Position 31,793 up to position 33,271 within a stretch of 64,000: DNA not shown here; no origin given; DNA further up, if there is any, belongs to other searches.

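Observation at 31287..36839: ECF-like sigma / anti-sigma pair apparently co-transcribed with three dockerin-bearing secreted proteins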

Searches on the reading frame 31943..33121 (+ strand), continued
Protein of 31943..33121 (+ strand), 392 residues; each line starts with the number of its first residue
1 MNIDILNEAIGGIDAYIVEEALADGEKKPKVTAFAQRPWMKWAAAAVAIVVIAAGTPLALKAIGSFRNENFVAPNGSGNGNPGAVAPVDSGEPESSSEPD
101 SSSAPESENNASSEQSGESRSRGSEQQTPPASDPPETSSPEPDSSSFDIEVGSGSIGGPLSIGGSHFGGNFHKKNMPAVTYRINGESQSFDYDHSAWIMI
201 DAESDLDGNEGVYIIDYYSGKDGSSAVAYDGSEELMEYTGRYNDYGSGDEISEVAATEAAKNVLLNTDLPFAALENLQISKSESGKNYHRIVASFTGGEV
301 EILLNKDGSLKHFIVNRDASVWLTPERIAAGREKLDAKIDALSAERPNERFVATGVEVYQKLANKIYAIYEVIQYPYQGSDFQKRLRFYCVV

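Call 35: fold_search(model_id=the predicted structure, library=pdb)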
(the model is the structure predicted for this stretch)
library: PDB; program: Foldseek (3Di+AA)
matches with E <= 10: 999; with E <= 0.001: 0
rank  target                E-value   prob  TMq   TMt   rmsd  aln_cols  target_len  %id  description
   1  5boi                  1.1e-03  0.99  0.20  0.33  16.1       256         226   14  Bacillus megaterium YpeB C-terminal domain (released 2015-08-12)
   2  8veh_B                1.5e-02  0.84  0.13  0.25  15.3       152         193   14  Crystal structure of outer membrane lipoprotein carrier protein (LolA) from Rickettsia bellii (released 2023-12-27)
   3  2awa_B                3.0e-02  0.12  0.10  0.10  20.3       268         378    9  Crystal structure of DNA polymerase III, beta chain (EC 2.7.7.7) (np_344555.1) from STREPTOCOCCUS PNEUMONIAE TIGR4 at  (released 2005-09-20)
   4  4h5x_B                3.1e-02  0.11  0.07  0.13  19.9       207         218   10  human Plk1-PBD with a glycerol bound at the phophopeptide binding site (released 2012-10-03)
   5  8crc                  3.1e-02  0.10  0.08  0.13  20.2       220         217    9  Structure of human Plk1 PBD in complex with Allopole-A (released 2023-08-16)
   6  3u1w_A                4.6e-02  0.54  0.14  0.20  17.6       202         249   10  Crystal structure of a Calcium binding protein (BDI_1975) from Parabacteroides distasonis ATCC 8503 at 2.00 A resoluti (released 2012-01-25)
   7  6ptv_A                4.6e-02  0.05  0.08  0.08  20.5       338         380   11  Crystal structure of a DnaN sliding clamp (DNA polymerase III subunit beta) from Rickettsia rickettsii bound to grisel (released 2019-08-07)
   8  4uxe_B                5.1e-02  0.05  0.07  0.07  39.9       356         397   12  Crystal structure of the carboxy-terminal region of the bacteriophage T4 proximal long tail fibre protein gp34, P21 se (released 2015-08-19)
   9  6y2s_B                5.4e-02  0.21  0.10  0.11  20.8       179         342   13  Escherichia coli R318A RnlA endoribonuclease (single alanine mutant of RnlA) (released 2021-03-31)
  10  4q9t_A                5.4e-02  0.14  0.12  0.12  22.1       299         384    9  Crystal structure of Vanderwaltozyma polyspora Nup133 Beta-propeller domain (released 2014-06-04)
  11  3buu_B                5.4e-02  0.11  0.10  0.16  19.3       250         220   10  Crystal structure of LolA superfamily protein NE2245 from Nitrosomonas europaea (released 2008-01-22)
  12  7vci_D                6.0e-02  0.12  0.11  0.04  20.3       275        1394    6  Structure of Xenopus laevis NPC nuclear ring asymmetric unit (released 2022-02-02)
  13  3eu7_A                6.7e-02  0.23  0.10  0.12  17.6       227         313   10  Crystal Structure of a PALB2 / BRCA2 complex (released 2009-07-28)
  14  4uxg_K                7.1e-02  0.10  0.10  0.10  38.5       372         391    8  Crystal structure of the carboxy-terminal region of the bacteriophage T4 proximal long tail fibre protein gp34, R32 na (released 2015-09-30)
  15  8veh_A                7.9e-02  0.23  0.12  0.23  16.8       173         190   10  Crystal structure of outer membrane lipoprotein carrier protein (LolA) from Rickettsia bellii (released 2023-12-27)
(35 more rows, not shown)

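Call 45: search_protein_families(library=pfam, proteins=[L009:8244-9818:+, L019:1031-2860:+, L019:2842-3549:+, L019:3616-4827:+, L019:4845-5885:+, L018:6893-8497:+, L020:3479-5209:+, L008:8251-10296:+, L022:924-2555:+, L020:2255-3475:+], max_evalue=0.05)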
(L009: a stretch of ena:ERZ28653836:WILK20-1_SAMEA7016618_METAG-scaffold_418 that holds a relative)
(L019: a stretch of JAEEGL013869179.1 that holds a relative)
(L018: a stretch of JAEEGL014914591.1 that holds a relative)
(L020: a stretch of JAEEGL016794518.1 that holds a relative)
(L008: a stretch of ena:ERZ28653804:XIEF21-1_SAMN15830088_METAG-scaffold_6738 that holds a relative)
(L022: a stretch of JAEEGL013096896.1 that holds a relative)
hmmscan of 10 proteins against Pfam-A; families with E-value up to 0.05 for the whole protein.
L009:8244-9818:+ (525 aa): 4 families
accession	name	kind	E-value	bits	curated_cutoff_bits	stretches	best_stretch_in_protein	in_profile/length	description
PF00082.27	Peptidase_S8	-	5.1e-46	157.7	21.8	1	100-356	2-273/288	Subtilase family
PF00404.24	Dockerin_1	-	9.8e-06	26.1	22.9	1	460-514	2-56/57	Dockerin type I domain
PF18998.6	Flg_new_2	-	0.00033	21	23.6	1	388-456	5-69/73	Divergent InlB B-repeat domain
PF00393.24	6PGD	-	0.0038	17.1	27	1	193-235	232-274/290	6-phosphogluconate dehydrogenase, C-terminal domain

L019:1031-2860:+ (610 aa): 4 families
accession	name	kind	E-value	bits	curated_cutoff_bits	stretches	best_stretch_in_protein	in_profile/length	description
PF00082.27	Peptidase_S8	-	2.3e-43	149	21.8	1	196-444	2-276/288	Subtilase family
PF00404.24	Dockerin_1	-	2.1e-05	25.1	22.9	1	545-595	2-52/57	Dockerin type I domain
PF18998.6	Flg_new_2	-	0.0042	17.5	23.6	1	473-541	5-69/73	Divergent InlB B-repeat domain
PF22148.1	Fervidolysin_NPro-like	-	0.023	15.5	21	0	125-145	61-81/81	Fervidolysin N-terminal prodomain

L019:2842-3549:+ (236 aa): 1 family
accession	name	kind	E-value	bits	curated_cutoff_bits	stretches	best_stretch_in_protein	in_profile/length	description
PF01544.23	CorA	-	0.0051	16.6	27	1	68-168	5-107/292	CorA-like Mg2+ transporter protein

L019:3616-4827:+ (404 aa): 2 families
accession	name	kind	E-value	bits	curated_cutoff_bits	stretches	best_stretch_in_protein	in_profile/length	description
PF02368.24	Big_2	-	7.6e-15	55.1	22.8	1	46-119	1-75/79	Bacterial Ig-like domain (group 2)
PF00404.24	Dockerin_1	-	0.0015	19.1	22.9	1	324-371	6-52/57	Dockerin type I domain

L019:4845-5885:+ (347 aa): 4 families
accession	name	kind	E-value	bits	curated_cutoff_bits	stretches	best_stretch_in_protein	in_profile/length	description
PF00404.24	Dockerin_1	-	4.9e-08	33.5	22.9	1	288-339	1-52/57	Dockerin type I domain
PF14658.12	EF-hand_9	-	0.0015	19.4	37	0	290-315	8-33/66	EF-hand domain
PF13405.12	EF-hand_6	-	0.0033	17.5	25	0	322-341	8-27/30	EF-hand domain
PF00036.39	EF-hand_1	-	0.012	15.5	25.4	0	322-340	8-26/29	EF hand domain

L018:6893-8497:+ (535 aa): 2 families
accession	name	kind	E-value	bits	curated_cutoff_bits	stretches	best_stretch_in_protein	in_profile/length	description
PF00036.39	EF-hand_1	-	0.0022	17.9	25.4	1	506-523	4-21/29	EF hand domain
PF00404.24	Dockerin_1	-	0.005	17.5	22.9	1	484-527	9-52/57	Dockerin type I domain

L020:3479-5209:+ (577 aa): 4 families
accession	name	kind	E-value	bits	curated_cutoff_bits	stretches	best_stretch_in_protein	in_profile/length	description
PF13306.12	LRR_5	-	1.9e-73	244.8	27.7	3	213-338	2-126/127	BspA type Leucine rich repeat region (6 copies)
PF00404.24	Dockerin_1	-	2e-05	25.1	22.9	1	519-569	2-52/57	Dockerin type I domain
PF05725.18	FNIP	-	0.015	15.8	21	0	248-280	5-37/44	FNIP Repeat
PF21123.3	Dna2_Rift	-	0.032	14.9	27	0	128-180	16-68/98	Dna2 Rift barrel domain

L008:8251-10296:+ (681 aa): 3 families
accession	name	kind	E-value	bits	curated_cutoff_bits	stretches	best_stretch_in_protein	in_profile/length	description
PF00404.24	Dockerin_1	-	0.00053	20.6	22.9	1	619-675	2-54/57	Dockerin type I domain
PF13405.12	EF-hand_6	-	0.022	14.9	25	0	620-637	10-27/30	EF-hand domain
PF00036.39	EF-hand_1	-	0.035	14.1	25.4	0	620-636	10-26/29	EF hand domain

L022:924-2555:+ (544 aa): 0 families

L020:2255-3475:+ (407 aa): 0 families

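Call 54: search_protein_representatives(alignment_id=A1)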
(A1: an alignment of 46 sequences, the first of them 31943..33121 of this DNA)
Query: 46 sequences, 337 profile positions. Proteins with E-value up to 0.001 (for the whole library): 97; up to 1e-10: 36; up to 1e-30: 22. The best 97 are listed.
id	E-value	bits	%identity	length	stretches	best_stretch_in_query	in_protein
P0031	1.7e-124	431.8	-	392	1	1-335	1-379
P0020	1.0e-122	426.0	-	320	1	1-322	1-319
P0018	1.0e-119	416.1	-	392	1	1-335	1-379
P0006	1.2e-119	415.9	-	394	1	1-335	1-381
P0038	1.6e-119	415.5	-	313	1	1-318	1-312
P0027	3.6e-119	414.3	-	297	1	1-318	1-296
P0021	3.1e-115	401.4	-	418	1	5-335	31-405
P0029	1.7e-113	395.6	-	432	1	5-335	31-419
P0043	1.5e-106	372.9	-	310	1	1-320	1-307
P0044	1.4e-102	359.8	-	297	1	1-298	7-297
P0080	6.5e-100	351.0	-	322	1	1-321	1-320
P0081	1.1e-87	310.8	-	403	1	1-334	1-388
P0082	5.8e-86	305.1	-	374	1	1-335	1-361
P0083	2.1e-81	290.2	-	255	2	143-322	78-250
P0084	1.6e-77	277.4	-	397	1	1-327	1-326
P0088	2.0e-47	178.5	-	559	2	1-101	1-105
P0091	4.8e-29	118.0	-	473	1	1-143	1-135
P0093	2.4e-27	112.4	-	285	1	143-326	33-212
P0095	2.3e-25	106.0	-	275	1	154-335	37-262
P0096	1.3e-21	93.6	-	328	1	164-323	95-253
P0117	5.0e-06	42.4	-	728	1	1-143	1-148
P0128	5.1e-05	39.0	-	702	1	1-143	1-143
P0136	1.0e-04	38.1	-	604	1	1-140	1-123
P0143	2.8e-04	36.6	-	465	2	1-58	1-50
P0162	8.4e-04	35.0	-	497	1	1-117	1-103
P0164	9.2e-04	34.9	-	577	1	1-133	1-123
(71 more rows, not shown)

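Call 55: search_protein_families(library=pfam, proteins=[P0088, P0091, P0117, P0128, P0136, P0164, P0162, P0143, P0093, P0096], max_evalue=0.01)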
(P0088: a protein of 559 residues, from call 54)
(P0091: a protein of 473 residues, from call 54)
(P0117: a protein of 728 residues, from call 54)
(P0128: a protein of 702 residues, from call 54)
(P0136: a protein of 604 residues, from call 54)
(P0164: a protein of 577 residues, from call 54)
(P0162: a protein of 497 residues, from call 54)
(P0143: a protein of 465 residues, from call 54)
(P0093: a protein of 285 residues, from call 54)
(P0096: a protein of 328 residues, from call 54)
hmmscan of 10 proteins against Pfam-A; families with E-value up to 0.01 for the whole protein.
P0088 (559 aa): 0 families

P0091 (473 aa): 0 families

P0117 (728 aa): 1 family
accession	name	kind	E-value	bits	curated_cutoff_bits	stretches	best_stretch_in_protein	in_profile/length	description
PF22251.1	PFF1_TM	-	0.0026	17.8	32.3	1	55-153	112-209/300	Vacuolar membrane protease, transmembrane domain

P0128 (702 aa): 0 families

P0136 (604 aa): 1 family
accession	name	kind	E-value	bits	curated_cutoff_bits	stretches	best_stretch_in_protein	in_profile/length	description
PF00079.25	Serpin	-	8e-61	206.7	27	1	258-602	19-369/370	Serpin (serine protease inhibitor)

P0164 (577 aa): 4 families
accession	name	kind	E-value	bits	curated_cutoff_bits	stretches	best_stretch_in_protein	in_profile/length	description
PF13306.12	LRR_5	-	1.2e-94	313.3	27.7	4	344-471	2-127/127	BspA type Leucine rich repeat region (6 copies)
PF13855.12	LRR_8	-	1.1e-09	38.3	27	0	165-205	13-54/61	Leucine rich repeat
PF23952.1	LRR_EndoS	-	1.9e-05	25.3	27.9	0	350-387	55-92/116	Endo-beta-N-acetylglucosaminidase EndoS LRR domain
PF21711.3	DCTN5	-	0.0016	18.6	40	0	404-478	85-160/182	Dynactin subunit 5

P0162 (497 aa): 0 families

P0143 (465 aa): 0 families

P0093 (285 aa): 1 family
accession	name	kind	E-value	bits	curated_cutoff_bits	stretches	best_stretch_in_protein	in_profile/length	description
PF08750.16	CNP1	-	0.0019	18.5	25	1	153-193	27-67/135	CNP1-like family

P0096 (328 aa): 0 families

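Call 57: find_encoding_contigs(protein=P0136, flank=6000, max_places=2)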
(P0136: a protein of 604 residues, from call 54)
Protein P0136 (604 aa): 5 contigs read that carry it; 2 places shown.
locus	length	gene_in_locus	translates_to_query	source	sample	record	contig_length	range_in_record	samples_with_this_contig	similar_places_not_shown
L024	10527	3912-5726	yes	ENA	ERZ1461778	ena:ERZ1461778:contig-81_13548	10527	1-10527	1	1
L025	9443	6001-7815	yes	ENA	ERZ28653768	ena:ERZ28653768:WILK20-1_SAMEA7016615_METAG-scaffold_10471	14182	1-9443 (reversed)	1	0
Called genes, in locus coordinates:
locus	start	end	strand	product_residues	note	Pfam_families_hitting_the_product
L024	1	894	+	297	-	?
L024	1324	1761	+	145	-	PF04138:GtrA_DPMS_TM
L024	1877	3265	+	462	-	PF00079:Serpin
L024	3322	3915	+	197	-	PF04542:Sigma70_r2 (weak), PF07638:Sigma70_ECF, PF08281:Sigma70_r4_2, PF04545:Sigma70_r4 (weak)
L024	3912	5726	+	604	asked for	PF00079:Serpin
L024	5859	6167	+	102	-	-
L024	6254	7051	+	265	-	PF01790:LGT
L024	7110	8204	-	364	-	PF01926:MMR_HSR1, PF02421:FeoB_N, PF06071:YchF-GTPase_C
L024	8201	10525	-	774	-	?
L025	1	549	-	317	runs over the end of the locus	PF00480:ROK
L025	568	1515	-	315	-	PF02603:Hpr_kinase_N, PF07475:Hpr_kinase_C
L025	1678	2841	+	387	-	PF13439:Glyco_transf_4, PF13579:Glyco_trans_4_4, PF20706:GT4-conflict (weak), PF00534:Glycos_transf_1, PF13692:Glyco_trans_1_4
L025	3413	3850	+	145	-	PF04138:GtrA_DPMS_TM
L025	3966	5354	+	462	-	PF00079:Serpin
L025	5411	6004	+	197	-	PF04542:Sigma70_r2 (weak), PF07638:Sigma70_ECF, PF08281:Sigma70_r4_2, PF04545:Sigma70_r4 (weak)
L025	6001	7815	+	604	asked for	PF00079:Serpin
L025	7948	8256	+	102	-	-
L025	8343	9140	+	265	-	PF01790:LGT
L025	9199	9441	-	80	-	?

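Call 76: search_solved_structures(query=A1, max_evalue=10)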
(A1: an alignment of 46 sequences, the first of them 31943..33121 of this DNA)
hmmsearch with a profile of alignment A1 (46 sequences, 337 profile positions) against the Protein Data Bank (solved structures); distinct sequences matched with E-value up to 10: 2.
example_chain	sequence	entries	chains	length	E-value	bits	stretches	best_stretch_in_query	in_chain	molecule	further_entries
8pfb_G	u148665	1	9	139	0.18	14.2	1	47-159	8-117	Type IV pilin PilE1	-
6hiv_BN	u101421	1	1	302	2.6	10.4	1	87-121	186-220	mL80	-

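Call 79: find_encoding_contigs(protein=P0164, flank=5000, max_places=2)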
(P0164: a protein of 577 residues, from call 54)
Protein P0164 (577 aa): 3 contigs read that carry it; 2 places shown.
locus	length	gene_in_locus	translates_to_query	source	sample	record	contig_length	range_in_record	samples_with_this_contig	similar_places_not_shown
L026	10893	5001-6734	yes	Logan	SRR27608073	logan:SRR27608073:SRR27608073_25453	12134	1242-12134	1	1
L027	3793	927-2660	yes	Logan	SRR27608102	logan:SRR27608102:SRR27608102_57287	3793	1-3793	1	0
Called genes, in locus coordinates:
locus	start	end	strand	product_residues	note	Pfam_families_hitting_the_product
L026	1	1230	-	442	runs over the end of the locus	PF01943:Polysacc_synt (faint), PF01554:MatE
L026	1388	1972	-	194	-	PF02659:Mntp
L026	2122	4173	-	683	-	PF01921:tRNA-synt_1f, PF01588:tRNA_bind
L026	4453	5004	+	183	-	PF04542:Sigma70_r2, PF07638:Sigma70_ECF, PF08281:Sigma70_r4_2, PF04545:Sigma70_r4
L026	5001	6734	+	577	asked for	PF13306:LRR_5, PF13855:LRR_8 (faint), PF23952:LRR_EndoS (faint), PF13306:LRR_5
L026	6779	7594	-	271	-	PF03009:GDPD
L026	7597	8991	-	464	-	PF01306:LacY_symp (faint), PF07690:MFS_1, PF12832:MFS_1_like, PF13347:MFS_2, PF03092:BT1 (faint), PF13347:MFS_2, PF07690:MFS_1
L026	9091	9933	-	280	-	PF02811:PHP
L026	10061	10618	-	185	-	PF05683:Fumerase_C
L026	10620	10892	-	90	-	?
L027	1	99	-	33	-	?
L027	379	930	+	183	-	PF04542:Sigma70_r2, PF07638:Sigma70_ECF, PF08281:Sigma70_r4_2, PF04545:Sigma70_r4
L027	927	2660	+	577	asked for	PF13306:LRR_5, PF13855:LRR_8 (faint), PF23952:LRR_EndoS (faint), PF13306:LRR_5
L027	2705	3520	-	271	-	PF03009:GDPD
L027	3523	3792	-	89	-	?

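Call 80: find_encoding_contigs(protein=P0095, flank=5000, max_places=2)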
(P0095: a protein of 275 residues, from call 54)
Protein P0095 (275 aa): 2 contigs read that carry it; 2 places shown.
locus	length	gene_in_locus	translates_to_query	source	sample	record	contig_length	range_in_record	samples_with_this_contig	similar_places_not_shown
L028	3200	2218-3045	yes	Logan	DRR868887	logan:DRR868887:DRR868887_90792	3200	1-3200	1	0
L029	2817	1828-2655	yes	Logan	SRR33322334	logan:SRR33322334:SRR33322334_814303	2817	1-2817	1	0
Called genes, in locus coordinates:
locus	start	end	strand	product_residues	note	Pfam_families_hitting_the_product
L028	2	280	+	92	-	?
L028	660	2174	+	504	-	PF08239:SH3_3 (faint)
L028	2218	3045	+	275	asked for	-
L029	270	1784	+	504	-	PF08239:SH3_3 (faint)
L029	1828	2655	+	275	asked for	-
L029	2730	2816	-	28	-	?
